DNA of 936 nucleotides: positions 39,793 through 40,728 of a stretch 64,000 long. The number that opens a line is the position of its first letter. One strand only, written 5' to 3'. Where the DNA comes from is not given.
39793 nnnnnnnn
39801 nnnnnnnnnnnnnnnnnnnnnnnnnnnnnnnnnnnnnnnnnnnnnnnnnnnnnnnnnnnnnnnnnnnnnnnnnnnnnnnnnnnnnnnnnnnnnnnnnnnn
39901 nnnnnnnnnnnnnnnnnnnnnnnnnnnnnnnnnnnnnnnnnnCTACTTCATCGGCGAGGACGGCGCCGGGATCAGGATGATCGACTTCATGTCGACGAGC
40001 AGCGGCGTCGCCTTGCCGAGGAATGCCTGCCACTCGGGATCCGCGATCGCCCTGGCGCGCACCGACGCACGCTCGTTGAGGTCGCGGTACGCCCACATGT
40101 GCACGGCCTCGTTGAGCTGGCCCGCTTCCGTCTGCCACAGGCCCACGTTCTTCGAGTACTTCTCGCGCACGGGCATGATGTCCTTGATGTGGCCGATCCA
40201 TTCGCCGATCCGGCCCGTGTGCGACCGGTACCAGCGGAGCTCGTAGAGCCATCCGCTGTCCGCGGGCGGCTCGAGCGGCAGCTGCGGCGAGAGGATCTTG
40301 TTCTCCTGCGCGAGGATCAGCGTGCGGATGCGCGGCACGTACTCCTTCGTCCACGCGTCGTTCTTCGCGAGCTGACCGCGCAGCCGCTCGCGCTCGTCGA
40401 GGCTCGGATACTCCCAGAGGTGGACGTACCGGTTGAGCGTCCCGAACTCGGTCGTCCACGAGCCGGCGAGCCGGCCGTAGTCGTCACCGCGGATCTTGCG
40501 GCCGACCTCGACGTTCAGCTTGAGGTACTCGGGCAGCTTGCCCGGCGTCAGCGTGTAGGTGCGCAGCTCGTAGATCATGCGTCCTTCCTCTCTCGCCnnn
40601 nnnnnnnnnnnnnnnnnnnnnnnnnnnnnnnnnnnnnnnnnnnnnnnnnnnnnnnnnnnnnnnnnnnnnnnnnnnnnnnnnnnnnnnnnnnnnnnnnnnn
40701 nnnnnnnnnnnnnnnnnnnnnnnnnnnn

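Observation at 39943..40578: Tandem NIPSNAP-domain protein inserted between nuoC and nuoD of complex I cluster 2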

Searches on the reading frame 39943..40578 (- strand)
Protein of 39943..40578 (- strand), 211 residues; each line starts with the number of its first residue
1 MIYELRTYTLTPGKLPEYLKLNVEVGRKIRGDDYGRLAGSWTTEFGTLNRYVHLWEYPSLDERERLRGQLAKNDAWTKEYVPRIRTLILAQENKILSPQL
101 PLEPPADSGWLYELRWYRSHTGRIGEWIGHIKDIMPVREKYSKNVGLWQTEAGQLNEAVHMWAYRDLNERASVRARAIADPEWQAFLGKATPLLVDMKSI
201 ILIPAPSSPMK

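Call 3: search_protein_families(library=pfam, proteins=[window:39943-40578:-], max_evalue=0.01)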
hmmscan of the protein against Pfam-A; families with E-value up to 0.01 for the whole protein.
window:39943-40578:- (211 aa): 1 family
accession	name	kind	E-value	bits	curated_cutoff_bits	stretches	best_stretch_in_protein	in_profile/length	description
PF07978.19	NIPSNAP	-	4.2e-51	171.8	22.3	2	112-209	1-102/102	NIPSNAP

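Call 4: search_protein_families(library=ncbifam, proteins=[window:39943-40578:-], max_evalue=0.01)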
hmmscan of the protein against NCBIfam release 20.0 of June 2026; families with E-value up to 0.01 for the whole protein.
window:39943-40578:- (211 aa): 0 families

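Call 8: find_homologous_proteins(query=window:39943-40578:-, max_evalue=0.00001)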
Query window:39943-40578:- (211 aa): 1680 proteins with E <= 0.00001 among 1902 candidates; the best 120 are listed.
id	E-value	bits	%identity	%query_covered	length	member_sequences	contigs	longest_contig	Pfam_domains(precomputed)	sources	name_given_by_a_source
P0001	1.8e-140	484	100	100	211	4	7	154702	PF07978.20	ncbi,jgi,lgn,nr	ncbi:MAG: NIPSNAP family protein [Candidatus Rokubacteria bacterium]|nr:NIPSNAP family protein [Cand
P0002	3.0e-130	450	92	100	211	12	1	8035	PF07978.20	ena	-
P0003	4.3e-128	443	91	100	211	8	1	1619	PF07978.20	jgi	jgi:hypothetical protein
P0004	2.2e-123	428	87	100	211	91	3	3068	PF07978.20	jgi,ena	jgi:hypothetical protein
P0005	2.9e-123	427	87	100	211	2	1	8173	PF07978.20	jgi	jgi:hypothetical protein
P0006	4.5e-121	420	85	100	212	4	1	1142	PF07978.20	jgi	jgi:hypothetical protein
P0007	2.5e-119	415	85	100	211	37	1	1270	PF07978.20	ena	-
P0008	3.3e-119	414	83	100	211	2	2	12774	PF07978.20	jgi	-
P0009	1.3e-118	412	85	100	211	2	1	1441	PF07978.20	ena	-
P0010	2.3e-118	411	82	100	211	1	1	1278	PF07978.20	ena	-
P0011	4.3e-118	410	83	100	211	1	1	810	PF07978.20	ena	-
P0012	8.1e-118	410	84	100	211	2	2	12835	PF07978.20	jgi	jgi:hypothetical protein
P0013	1.4e-117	409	82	100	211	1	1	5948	PF07978.20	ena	-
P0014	1.7e-117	409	82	100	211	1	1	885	PF07978.20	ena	-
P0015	4.0e-117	407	82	100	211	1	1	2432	PF07978.20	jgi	jgi:hypothetical protein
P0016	1.2e-116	406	82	100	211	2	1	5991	PF07978.20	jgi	jgi:hypothetical protein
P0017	2.6e-116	405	81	100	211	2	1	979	PF07978.20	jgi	jgi:NIPSNAP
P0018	4.7e-116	404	82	100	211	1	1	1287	PF07978.20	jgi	jgi:hypothetical protein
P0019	6.9e-116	403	82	100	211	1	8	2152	PF07978.20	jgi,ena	-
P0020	1.0e-115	403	81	100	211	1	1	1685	PF07978.20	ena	-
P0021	5.8e-115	400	81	100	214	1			PF07978.20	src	-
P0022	6.5e-115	400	82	100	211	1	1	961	PF07978.20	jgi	jgi:hypothetical protein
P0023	6.7e-115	400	81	100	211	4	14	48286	PF07978.20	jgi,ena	jgi:hypothetical protein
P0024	7.3e-115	400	82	100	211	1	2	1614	PF07978.20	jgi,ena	-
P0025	9.6e-115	400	82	100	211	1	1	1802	PF07978.20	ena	-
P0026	9.8e-115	400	80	100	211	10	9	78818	PF07978.20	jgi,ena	jgi:NIPSNAP protein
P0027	1.0e-114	399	82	100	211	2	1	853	PF07978.20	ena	-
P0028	1.4e-114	399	80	100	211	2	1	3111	PF07978.20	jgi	-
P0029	2.1e-114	398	80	100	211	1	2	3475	PF07978.20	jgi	jgi:hypothetical protein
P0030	3.3e-114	398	82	100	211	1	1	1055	PF07978.20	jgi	-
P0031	7.4e-114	397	81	100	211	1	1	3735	PF07978.20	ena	-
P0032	1.5e-113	396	82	100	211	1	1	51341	PF07978.20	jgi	jgi:hypothetical protein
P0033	3.9e-113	394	81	100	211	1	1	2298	PF07978.20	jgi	jgi:hypothetical protein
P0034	1.8e-112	392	81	100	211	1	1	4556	PF07978.20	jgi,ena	-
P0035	2.2e-112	392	82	100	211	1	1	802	PF07978.20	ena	-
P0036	8.1e-111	387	79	100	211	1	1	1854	PF07978.20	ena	-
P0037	1.1e-110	386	78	100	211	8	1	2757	PF07978.20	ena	-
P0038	8.1e-110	383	77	100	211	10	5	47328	PF07978.20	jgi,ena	jgi:hypothetical protein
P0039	5.4e-108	377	77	100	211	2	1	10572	PF07978.20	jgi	jgi:NIPSNAP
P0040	7.3e-108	377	75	100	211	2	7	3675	PF07978.20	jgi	jgi:hypothetical protein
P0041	1.1e-107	377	75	100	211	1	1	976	PF07978.20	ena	-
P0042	2.4e-107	375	76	100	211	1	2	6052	PF07978.20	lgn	-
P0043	3.6e-107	375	76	100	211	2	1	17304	PF07978.20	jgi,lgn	jgi:hypothetical protein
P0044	3.9e-107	375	76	100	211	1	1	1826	PF07978.20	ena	-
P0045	1.4e-106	373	73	100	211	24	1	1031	PF07978.20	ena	-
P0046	4.5e-106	371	75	100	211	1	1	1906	PF07978.20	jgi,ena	-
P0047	5.2e-106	371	76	100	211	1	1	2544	PF07978.20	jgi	jgi:hypothetical protein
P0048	1.2e-105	370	75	100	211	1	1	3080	PF07978.20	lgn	-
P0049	1.5e-105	370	74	100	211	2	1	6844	PF07978.20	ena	-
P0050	2.0e-105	369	74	100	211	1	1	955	PF07978.20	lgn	-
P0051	2.4e-105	369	74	100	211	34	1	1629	PF07978.20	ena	-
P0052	2.9e-105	369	75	100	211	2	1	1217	PF07978.20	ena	-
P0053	3.3e-105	368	75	100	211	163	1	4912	PF07978.20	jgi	-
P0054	7.1e-105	367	75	100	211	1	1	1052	PF07978.20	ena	-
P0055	1.2e-104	367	75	100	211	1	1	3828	PF07978.20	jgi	jgi:NIPSNAP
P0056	1.2e-104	367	75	100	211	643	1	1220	PF07978.20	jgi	jgi:NIPSNAP protein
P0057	2.6e-104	365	73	100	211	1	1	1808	PF07978.20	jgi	jgi:hypothetical protein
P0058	3.1e-104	365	75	98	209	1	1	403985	PF07978.20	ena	-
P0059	8.4e-104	364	73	100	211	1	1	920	PF07978.20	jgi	jgi:hypothetical protein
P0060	8.9e-104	364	74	100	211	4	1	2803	PF07978.20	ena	-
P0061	8.9e-104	364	73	100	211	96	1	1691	PF07978.20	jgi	-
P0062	1.1e-103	363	73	100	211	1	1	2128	PF07978.20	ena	-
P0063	1.2e-103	363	73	100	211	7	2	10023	PF07978.20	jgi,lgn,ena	-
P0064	1.3e-103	363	73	100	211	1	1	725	PF07978.20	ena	-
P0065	1.4e-103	363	74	100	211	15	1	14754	PF07978.20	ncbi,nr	ncbi:MAG: NIPSNAP family protein [Candidatus Rokubacteria bacterium]|nr:NIPSNAP family protein [Cand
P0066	1.6e-103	363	73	100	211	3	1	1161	PF07978.20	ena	-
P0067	1.6e-103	363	72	100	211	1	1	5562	PF07978.20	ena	-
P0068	2.2e-103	362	73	100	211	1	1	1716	PF07978.20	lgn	-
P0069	3.3e-103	362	73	100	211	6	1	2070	PF07978.20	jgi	jgi:hypothetical protein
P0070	4.1e-103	362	74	100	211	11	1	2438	PF07978.20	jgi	jgi:hypothetical protein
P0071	4.3e-103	361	73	100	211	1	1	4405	PF07978.20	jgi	jgi:hypothetical protein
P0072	4.6e-103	361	71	100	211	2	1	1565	PF07978.20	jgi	jgi:hypothetical protein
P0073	4.8e-103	361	73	100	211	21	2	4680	PF07978.20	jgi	jgi:hypothetical protein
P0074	5.7e-103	361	73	100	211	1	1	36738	PF07978.20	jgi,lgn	jgi:hypothetical protein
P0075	7.0e-103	361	72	100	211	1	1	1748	PF07978.20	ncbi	-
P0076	7.0e-103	361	73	100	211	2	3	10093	PF07978.20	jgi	jgi:hypothetical protein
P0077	8.1e-103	361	73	100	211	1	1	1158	PF07978.20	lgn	-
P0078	1.0e-102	360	72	100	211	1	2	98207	PF07978.20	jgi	jgi:hypothetical protein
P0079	1.3e-102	360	73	100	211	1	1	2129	PF07978.20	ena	-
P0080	1.5e-102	360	73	100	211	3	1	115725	PF07978.20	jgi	jgi:hypothetical protein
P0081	1.5e-102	360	72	100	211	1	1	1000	PF07978.20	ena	-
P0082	1.6e-102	360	71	100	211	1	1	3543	PF07978.20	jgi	jgi:hypothetical protein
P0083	1.9e-102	359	73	100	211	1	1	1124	PF07978.20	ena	-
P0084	2.0e-102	359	73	100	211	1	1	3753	PF07978.20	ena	-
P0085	2.1e-102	359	73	100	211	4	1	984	PF07978.20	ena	-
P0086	2.2e-102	359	73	100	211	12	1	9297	PF07978.20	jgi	jgi:NIPSNAP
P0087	2.3e-102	359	72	100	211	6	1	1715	PF07978.20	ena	-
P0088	2.7e-102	359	74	100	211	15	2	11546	PF07978.20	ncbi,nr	ncbi:MAG: NIPSNAP family protein [Candidatus Rokubacteria bacterium]|nr:NIPSNAP family protein [Cand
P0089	3.0e-102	359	72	100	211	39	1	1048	PF07978.20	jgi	-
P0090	3.0e-102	359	72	100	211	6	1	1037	PF07978.20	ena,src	-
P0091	3.0e-102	359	74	100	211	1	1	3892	PF07978.20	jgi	jgi:hypothetical protein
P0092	3.1e-102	359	72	100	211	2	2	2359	PF07978.20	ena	-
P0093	4.1e-102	358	73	100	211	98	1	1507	PF07978.20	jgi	-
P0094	4.3e-102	358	73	100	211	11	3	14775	PF07978.20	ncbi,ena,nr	ncbi:MAG: NIPSNAP family protein [Candidatus Rokubacteria bacterium 13_1_40CM_69_27]|nr:MAG: NIPSNAP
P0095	4.3e-102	358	73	100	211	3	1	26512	PF07978.20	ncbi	-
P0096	4.6e-102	358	72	100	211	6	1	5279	PF07978.20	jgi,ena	-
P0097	5.1e-102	358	73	100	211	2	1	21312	PF07978.20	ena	-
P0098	5.2e-102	358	72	100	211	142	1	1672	PF07978.20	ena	-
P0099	5.6e-102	358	72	100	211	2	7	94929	PF07978.20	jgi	jgi:hypothetical protein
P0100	5.7e-102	358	72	100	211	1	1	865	PF07978.20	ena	-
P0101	6.6e-102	358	74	100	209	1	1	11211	PF07978.20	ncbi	-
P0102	6.6e-102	358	74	100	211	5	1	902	PF07978.20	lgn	-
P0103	6.9e-102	358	73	100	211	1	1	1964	PF07978.20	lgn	-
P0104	9.0e-102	357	71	100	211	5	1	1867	PF07978.20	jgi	jgi:hypothetical protein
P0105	9.1e-102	357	73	100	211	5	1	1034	PF07978.20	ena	-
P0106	1.0e-101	357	74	100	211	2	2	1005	PF07978.20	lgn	-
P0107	1.6e-101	356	72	100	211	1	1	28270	PF07978.20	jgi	jgi:hypothetical protein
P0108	1.6e-101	356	72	100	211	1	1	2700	PF07978.20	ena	-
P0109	1.9e-101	356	71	100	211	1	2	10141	PF07978.20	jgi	jgi:hypothetical protein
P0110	2.3e-101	356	73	100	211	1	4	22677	PF07978.20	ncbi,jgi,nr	ncbi:MAG TPA: NIPSNAP family protein [Methylomirabilota bacterium]|jgi:hypothetical protein|nr:NIPSN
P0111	2.7e-101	356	72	100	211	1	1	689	PF07978.20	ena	-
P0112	2.9e-101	355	70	100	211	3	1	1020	PF07978.20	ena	-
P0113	6.1e-101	354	71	100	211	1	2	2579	PF07978.20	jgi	jgi:NIPSNAP protein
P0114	6.2e-101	354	71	100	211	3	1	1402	PF07978.20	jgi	jgi:hypothetical protein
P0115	6.2e-101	354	71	100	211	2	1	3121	PF07978.20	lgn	-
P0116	6.8e-101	354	71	100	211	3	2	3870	PF07978.20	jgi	jgi:NIPSNAP protein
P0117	8.0e-101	354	71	100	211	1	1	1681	PF07978.20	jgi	jgi:NIPSNAP protein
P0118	9.2e-101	354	72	100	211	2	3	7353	PF07978.20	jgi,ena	jgi:hypothetical protein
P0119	9.8e-101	354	73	100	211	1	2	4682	PF07978.20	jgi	jgi:hypothetical protein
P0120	1.0e-100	354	73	100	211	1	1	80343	PF07978.20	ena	-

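Call 10: find_encoding_contigs(protein=P0058, flank=8000, max_places=3)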
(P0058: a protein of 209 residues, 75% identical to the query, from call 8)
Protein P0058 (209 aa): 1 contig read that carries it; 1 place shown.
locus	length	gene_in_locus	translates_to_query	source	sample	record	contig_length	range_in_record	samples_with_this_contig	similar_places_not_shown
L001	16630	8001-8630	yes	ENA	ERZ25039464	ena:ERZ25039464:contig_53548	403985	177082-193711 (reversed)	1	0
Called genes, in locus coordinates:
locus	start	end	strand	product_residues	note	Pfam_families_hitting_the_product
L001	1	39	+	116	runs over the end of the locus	PF06202:GDE_C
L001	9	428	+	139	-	PF06202:GDE_C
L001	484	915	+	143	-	PF04120:Iron_permease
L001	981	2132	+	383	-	-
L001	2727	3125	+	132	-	-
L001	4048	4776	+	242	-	-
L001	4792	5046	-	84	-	-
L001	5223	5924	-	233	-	PF00072:Response_reg, PF07238:PilZ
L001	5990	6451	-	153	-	-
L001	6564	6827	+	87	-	PF00507:Oxidored_q4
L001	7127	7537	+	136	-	PF01058:Oxidored_q6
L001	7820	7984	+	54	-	PF00329:Complex1_30kDa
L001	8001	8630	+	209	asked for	PF07978:NIPSNAP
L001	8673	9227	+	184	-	-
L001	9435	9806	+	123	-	PF00346:Complex1_49kDa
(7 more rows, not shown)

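Call 15: search_protein_representatives(protein=window:39943-40578:-)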
Query: 211 residues. Proteins with E-value up to 0.001 (for the whole library): 2172; up to 1e-10: 807; up to 1e-30: 68. The best 150 are listed.
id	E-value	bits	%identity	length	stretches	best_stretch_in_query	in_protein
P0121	3.3e-80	285.0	61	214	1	1-210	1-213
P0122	9.1e-68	244.3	52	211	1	1-210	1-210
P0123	9.4e-68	244.2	88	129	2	1-80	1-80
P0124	1.6e-65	236.9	52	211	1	1-210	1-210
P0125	5.6e-65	235.2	52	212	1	1-210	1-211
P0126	1.7e-58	214.0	69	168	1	1-135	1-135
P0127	4.3e-58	212.6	48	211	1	1-211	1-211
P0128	3.9e-57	209.5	50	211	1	1-211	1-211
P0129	1.7e-56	207.4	67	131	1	81-211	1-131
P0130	2.9e-55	203.4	48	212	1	1-210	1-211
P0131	3.3e-53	196.7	46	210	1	1-210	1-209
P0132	4.0e-52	193.1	44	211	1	1-210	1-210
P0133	3.6e-51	190.0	48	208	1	1-210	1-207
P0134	4.0e-51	189.9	57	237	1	1-156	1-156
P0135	1.4e-47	178.3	45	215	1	1-210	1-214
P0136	1.2e-46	175.3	41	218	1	1-211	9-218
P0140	7.9e-45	169.3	49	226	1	1-181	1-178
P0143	1.4e-42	161.9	57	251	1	1-164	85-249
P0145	4.6e-41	157.0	61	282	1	52-177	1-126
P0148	8.2e-40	152.9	39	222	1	2-211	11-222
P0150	1.3e-38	149.0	40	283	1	2-209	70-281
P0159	1.8e-36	142.0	38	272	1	2-211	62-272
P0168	2.5e-34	134.9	36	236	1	2-210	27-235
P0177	1.1e-32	129.5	56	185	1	1-109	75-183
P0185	3.2e-31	124.8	51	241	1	52-178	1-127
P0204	5.4e-29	117.5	32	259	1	2-211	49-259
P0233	2.8e-26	108.6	51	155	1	1-101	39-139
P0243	5.6e-26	107.6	34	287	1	2-211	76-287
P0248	1.6e-25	106.2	43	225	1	82-210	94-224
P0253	2.4e-25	105.6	70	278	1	1-74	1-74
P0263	1.8e-24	102.7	58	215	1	81-180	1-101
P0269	4.1e-24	101.5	33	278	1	2-210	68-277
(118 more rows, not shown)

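Call 20: find_related_loci(query=A2, collection=genome_contigs, flank=6000)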
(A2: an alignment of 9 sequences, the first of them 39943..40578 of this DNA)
Query A2 (211 aa) in genome_contigs; peptide patterns used: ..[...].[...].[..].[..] (x = any residue, [..] = any of these).
600 stretches matched a pattern (row limit reached: there are more); 554 encode a relative of the query (tblastn E <= 1e-3); the best 80 are kept; 80 distinct loci.
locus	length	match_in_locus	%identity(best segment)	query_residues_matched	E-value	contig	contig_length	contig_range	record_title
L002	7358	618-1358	82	1-211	7e-117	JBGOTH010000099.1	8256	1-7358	MAG: Candidatus Methylomirabilia bacterium isolate OBJ_0618_7090110_167 k141_11001465_length_8256_cov_39.7730, whole gen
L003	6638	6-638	76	1-211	2e-110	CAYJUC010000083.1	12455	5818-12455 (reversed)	MAG TPA_asm: uncultured bacterium isolate ERP125453_co1_273 genome assembly, contig: NODE_5630_length_12455_cov_11.13709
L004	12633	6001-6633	75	1-211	3e-109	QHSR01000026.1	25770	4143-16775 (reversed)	MAG: Candidatus Rokuibacteriota bacterium isolate AR26 14_1009_13_40cm_scaffold_1385_e_341_curated, whole genome shotgun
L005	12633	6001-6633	75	1-211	8e-109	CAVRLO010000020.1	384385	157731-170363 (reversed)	MAG: uncultured Candidatus Rokubacteria bacterium isolate MFD04850.bin.2.308 genome assembly, contig: contig_52637, whol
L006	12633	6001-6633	75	1-211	2e-108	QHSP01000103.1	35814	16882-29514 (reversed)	MAG: Candidatus Rokuibacteriota bacterium isolate AR28 14_1009_16_30cm_scaffold_1211_curated, whole genome shotgun seque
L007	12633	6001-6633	75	1-211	1e-108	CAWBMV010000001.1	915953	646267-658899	MAG: uncultured Candidatus Rokubacteria bacterium isolate MFD02242.bin.2.34 genome assembly, contig: contig_10593, whole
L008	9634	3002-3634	73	1-211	2e-108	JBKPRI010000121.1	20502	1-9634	MAG: Candidatus Methylomirabilota bacterium isolate GS_EKS_MAG_00053 GS_EKS_000002948242, whole genome shotgun sequence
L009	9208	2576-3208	75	1-211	3e-108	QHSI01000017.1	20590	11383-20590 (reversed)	MAG: Candidatus Rokuibacteriota bacterium isolate AR34 14_0903_05_40cm_scaffold_1458_curated, whole genome shotgun seque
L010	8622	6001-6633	73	1-211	3e-108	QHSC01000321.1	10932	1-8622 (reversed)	MAG: Candidatus Rokuibacteriota bacterium isolate AR4 14_1009_09_40cm_scaffold_6227_curated, whole genome shotgun sequen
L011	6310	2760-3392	73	1-211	4e-108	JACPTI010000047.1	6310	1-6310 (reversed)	MAG: Acidobacteria bacterium isolate NC_groundwater_728_Ag_S-0.65um_67_11 S37_SO-6_scaffold_221427, whole genome shotgun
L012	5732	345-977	74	1-211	4e-108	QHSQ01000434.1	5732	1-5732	MAG: Candidatus Rokuibacteriota bacterium isolate AR27 14_0903_09_40cm_scaffold_26869_curated, whole genome shotgun sequ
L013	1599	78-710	75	1-211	2e-115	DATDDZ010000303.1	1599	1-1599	MAG TPA_asm: Gaiellaceae bacterium isolate SMAG_U187 k141_780523, whole genome shotgun sequence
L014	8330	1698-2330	75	1-211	6e-108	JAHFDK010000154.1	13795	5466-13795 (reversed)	MAG: Candidatus Rokuibacteriota bacterium isolate nzgw243 NODE_874_length_13796_cov_18.574260, whole genome shotgun sequ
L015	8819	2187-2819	73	1-211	4e-108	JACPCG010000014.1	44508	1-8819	MAG: Candidatus Rokuibacteriota bacterium isolate NC_groundwater_277_Ag_S-0.2um_71_17 S5_GD2017_2_S2_scaffold_5938, whol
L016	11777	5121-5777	74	1-211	2e-107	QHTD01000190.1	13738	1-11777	MAG: Candidatus Rokuibacteriota bacterium isolate AR15 14_0903_16_30cm_scaffold_1980_curated, whole genome shotgun seque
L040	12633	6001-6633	70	1-211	2e-103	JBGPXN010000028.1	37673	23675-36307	MAG: Candidatus Methylomirabilia bacterium isolate OBJ1_062018_090_37 k141_3328391_length_37673_cov_19.3072, whole genom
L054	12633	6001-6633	67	1-211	2e-98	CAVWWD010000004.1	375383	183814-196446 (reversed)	MAG: uncultured Candidatus Rokubacteria bacterium isolate MFD00962.bin.2.205 genome assembly, contig: contig_173450, who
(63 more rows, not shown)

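Call 23: predict_structure(alignment_id=A1)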
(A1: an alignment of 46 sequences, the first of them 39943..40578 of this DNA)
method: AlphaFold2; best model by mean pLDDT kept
length: 211 residues; sequences in the alignment: 46
mean_pLDDT: 97.8   pTM: 0.91
mean pLDDT of the five models: 97.8, 97.7, 97.6, 97.2, 97.1
residues with pLDDT >= 90: 211; 70-90: 0; 50-70: 0; < 50: 0
segments of 3 or more residues with pLDDT < 50: none
pLDDT, mean of each block of 10 residues (from residue 1): 98 98 98 98 96 99 98 98 98 98 96 98 98 98 98 98 98 98 98 98 98 92
secondary structure, 60 per line:
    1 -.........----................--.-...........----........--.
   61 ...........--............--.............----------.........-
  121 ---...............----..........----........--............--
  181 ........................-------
elements in order: E2-10 H15-30 E35-45 E50-57 H60-71 H74-85 E88-100 E111-119 H124-138 E143-152 E157-164 H167-178 H181-193 E194-204
